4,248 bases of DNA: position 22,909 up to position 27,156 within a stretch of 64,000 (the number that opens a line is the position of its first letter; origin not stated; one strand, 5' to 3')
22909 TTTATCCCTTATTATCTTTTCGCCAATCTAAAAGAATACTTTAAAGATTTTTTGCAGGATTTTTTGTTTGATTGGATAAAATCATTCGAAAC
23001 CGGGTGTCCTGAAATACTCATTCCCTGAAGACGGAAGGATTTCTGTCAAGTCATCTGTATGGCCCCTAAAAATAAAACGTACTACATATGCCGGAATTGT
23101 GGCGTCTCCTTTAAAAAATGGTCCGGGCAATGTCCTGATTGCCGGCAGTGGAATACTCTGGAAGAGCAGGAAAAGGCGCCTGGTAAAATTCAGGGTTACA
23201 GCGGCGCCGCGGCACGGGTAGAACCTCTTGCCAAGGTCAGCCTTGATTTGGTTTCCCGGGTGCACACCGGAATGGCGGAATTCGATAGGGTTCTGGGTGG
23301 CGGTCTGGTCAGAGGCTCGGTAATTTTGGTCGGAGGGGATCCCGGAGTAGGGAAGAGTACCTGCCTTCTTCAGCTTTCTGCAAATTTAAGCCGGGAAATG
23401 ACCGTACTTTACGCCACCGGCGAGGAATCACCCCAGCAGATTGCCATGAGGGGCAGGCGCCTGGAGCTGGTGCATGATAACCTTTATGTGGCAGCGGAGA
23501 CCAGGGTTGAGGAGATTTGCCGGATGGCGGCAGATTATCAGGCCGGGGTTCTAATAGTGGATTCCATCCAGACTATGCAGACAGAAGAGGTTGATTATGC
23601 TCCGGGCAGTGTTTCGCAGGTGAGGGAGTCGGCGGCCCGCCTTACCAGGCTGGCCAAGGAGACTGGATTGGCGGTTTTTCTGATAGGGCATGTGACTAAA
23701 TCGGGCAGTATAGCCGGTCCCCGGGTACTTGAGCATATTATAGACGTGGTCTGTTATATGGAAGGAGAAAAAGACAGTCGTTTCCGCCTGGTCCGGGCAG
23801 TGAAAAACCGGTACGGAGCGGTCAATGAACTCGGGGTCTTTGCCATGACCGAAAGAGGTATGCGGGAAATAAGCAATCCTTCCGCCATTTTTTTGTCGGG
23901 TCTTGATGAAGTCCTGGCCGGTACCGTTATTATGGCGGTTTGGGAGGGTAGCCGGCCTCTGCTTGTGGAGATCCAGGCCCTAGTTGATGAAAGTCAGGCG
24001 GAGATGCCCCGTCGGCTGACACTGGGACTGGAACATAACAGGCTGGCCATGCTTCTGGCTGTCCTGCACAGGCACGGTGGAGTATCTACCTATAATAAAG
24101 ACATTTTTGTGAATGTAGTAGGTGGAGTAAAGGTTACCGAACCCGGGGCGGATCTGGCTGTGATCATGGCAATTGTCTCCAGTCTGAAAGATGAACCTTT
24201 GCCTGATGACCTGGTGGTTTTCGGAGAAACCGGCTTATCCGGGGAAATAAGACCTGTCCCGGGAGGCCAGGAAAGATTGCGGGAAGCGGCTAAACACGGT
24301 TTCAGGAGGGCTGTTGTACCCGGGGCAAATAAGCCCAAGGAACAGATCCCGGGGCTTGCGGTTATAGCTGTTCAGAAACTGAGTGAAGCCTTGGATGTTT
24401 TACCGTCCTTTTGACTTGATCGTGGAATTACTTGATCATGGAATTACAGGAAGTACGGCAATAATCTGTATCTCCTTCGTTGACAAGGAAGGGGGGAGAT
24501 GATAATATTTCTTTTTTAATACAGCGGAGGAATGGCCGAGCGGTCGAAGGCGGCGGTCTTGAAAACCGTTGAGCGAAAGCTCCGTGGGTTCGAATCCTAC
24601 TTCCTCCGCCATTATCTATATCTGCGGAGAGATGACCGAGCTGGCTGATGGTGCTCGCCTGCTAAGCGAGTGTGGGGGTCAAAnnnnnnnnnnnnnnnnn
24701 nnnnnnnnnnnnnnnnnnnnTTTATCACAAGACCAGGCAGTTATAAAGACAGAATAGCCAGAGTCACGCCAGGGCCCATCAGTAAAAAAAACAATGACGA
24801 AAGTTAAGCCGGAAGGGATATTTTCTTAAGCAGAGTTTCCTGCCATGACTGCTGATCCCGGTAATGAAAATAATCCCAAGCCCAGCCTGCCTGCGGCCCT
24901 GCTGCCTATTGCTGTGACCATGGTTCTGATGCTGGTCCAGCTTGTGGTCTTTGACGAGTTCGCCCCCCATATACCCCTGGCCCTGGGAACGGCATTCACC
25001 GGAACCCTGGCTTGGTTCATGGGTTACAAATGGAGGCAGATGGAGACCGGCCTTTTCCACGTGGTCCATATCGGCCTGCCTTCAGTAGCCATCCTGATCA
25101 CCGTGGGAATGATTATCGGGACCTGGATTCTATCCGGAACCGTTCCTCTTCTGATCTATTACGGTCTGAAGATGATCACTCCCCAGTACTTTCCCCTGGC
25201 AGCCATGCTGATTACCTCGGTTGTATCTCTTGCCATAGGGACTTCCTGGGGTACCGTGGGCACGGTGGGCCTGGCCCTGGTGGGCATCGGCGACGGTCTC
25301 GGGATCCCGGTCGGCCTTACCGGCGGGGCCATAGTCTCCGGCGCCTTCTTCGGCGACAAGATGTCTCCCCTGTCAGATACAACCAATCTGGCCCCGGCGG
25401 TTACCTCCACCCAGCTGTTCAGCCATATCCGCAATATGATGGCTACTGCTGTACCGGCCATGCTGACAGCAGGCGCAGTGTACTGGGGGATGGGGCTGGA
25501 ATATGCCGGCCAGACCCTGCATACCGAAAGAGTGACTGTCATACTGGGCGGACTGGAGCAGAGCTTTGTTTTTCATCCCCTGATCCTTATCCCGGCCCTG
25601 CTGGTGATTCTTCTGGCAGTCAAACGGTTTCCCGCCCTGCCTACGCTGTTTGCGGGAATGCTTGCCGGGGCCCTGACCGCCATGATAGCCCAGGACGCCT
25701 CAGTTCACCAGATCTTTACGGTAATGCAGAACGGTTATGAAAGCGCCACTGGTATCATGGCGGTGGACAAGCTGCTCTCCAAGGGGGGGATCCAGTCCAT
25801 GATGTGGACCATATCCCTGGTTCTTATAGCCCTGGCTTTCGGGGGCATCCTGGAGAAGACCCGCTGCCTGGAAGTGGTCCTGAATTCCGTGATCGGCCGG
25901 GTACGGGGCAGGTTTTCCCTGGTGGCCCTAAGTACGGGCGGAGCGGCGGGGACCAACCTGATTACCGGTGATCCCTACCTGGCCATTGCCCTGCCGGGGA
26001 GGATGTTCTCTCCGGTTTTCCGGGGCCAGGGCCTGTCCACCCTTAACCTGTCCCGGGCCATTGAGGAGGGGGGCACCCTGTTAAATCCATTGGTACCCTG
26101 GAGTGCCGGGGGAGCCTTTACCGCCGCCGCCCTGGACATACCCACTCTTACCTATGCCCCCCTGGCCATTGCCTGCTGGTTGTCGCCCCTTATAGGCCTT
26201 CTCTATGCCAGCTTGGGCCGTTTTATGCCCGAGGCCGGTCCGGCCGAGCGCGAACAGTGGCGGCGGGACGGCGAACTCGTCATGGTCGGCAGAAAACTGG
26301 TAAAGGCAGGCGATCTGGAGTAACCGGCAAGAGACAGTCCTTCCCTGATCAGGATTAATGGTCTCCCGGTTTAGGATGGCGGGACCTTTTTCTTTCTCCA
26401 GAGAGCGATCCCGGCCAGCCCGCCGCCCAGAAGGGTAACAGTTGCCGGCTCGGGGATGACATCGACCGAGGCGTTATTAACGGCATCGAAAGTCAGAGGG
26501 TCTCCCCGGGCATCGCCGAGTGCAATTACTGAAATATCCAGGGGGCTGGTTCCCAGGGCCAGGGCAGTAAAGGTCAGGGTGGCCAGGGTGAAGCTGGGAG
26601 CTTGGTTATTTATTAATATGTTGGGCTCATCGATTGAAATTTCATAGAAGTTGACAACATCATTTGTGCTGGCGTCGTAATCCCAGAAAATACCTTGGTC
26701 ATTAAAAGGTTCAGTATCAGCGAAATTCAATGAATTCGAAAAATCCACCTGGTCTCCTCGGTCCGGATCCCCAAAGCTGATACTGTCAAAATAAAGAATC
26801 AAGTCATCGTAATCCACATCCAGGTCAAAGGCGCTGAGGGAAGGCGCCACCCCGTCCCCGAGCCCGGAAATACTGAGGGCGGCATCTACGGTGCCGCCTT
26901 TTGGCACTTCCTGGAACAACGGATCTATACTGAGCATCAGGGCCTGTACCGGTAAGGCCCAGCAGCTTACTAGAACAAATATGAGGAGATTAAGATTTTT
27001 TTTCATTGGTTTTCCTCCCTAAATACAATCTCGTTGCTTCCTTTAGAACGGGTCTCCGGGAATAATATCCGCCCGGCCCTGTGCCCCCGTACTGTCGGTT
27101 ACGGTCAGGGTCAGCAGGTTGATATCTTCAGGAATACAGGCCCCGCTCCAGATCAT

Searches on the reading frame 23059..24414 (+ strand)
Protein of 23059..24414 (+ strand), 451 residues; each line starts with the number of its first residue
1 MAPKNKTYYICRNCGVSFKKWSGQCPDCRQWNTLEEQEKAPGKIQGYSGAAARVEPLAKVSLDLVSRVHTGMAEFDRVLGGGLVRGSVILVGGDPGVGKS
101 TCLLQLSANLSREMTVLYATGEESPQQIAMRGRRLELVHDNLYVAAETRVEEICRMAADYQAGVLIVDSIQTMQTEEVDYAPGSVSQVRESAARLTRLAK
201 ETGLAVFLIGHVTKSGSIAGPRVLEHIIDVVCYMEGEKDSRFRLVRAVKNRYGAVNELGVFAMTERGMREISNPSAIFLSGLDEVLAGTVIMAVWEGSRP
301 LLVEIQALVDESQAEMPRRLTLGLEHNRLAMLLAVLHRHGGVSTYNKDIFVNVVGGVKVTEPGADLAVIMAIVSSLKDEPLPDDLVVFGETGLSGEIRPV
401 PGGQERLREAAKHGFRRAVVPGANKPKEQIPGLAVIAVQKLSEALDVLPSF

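Call 8: search_protein_families(library=pfam, proteins=[window:23059-24414:+])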
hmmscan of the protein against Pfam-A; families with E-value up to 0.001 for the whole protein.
window:23059-24414:+ (451 aa): 10 families
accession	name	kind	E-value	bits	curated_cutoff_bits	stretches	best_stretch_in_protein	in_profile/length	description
PF06745.19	ATPase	-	5.7e-15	55.8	26.6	2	68-135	1-70/231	KaiC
PF13481.12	AAA_25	-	2.8e-14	53.6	27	1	74-216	21-194/195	AAA domain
PF18073.7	Zn_ribbon_LapB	-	4.6e-11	42.6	25.7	1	9-36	1-28/28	Rubredoxin metal binding domain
PF03796.21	DnaB_C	-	6e-10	39.4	27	1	68-131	2-66/255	DnaB-like helicase C terminal domain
PF13541.12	ChlI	-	4.8e-09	36.6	27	1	340-424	36-121/121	Subunit ChlI of Mg-chelatase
PF13401.12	AAA_22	-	5.1e-08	33.7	27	1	87-211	6-123/130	AAA domain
PF05362.19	Lon_C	-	1.1e-07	32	21.1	1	346-443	93-197/205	Lon protease (S16) C-terminal proteolytic domain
PF13191.12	AAA_16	-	1.1e-05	26.4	32.6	1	78-201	19-129/167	AAA ATPase domain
PF09848.15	SLFN-g3_helicase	-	7.2e-05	22.7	24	1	87-211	2-123/354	Schlafen group 3, DNA/RNA helicase domain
PF25199.1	nSTAND_NTPase5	-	0.00079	19.7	34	0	85-146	40-109/145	Novel STAND NTPase 5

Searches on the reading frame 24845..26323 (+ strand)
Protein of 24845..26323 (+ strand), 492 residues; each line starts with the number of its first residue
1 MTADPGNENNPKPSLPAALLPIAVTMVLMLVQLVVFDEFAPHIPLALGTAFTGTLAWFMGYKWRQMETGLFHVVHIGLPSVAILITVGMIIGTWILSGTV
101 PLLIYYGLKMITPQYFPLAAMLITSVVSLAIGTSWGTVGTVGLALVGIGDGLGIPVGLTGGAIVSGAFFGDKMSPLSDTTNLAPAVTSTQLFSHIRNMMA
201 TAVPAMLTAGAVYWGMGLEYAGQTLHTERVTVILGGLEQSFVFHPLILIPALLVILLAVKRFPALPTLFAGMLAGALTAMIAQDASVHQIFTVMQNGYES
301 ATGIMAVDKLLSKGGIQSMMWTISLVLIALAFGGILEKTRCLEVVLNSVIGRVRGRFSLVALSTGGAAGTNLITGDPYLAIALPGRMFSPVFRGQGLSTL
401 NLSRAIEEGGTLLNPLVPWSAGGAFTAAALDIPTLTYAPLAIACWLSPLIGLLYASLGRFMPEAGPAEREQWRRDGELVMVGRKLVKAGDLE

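Call 8: search_protein_families(library=pfam, proteins=[window:24845-26323:+])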
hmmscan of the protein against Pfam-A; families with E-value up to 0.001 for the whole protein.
window:24845-26323:+ (492 aa): 1 family
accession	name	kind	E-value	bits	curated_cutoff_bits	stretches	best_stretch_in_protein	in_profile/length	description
PF03553.21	Na_H_antiporter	-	4e-55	187.7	23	1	166-458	1-302/303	Na+/H+ antiporter family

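Call 25: find_encoding_contigs(protein=window:24845-26323:+, flank=6000, max_places=10)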
Protein window:24845-26323:+ (492 aa): no gene with exactly this product is on record in the collection.

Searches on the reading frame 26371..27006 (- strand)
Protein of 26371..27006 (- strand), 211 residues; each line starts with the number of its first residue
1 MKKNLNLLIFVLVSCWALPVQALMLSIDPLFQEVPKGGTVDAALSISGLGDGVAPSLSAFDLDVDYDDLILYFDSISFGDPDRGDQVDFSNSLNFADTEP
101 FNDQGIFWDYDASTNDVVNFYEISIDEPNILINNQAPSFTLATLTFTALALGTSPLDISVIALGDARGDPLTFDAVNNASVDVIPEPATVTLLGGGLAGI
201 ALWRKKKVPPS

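Call 8: search_protein_families(library=pfam, proteins=[window:26371-27006:-])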
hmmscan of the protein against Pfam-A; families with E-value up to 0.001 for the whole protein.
window:26371-27006:- (211 aa): 1 family
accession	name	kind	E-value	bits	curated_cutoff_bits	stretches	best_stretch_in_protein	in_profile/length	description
PF07589.16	PEP-CTERM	-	8.5e-06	26.1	20.7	1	184-205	2-23/24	PEP-CTERM motif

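Call 27: find_encoding_contigs(protein=window:26371-27006:-, flank=8000, max_places=10)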
Protein window:26371-27006:- (211 aa): no gene with exactly this product is on record in the collection.
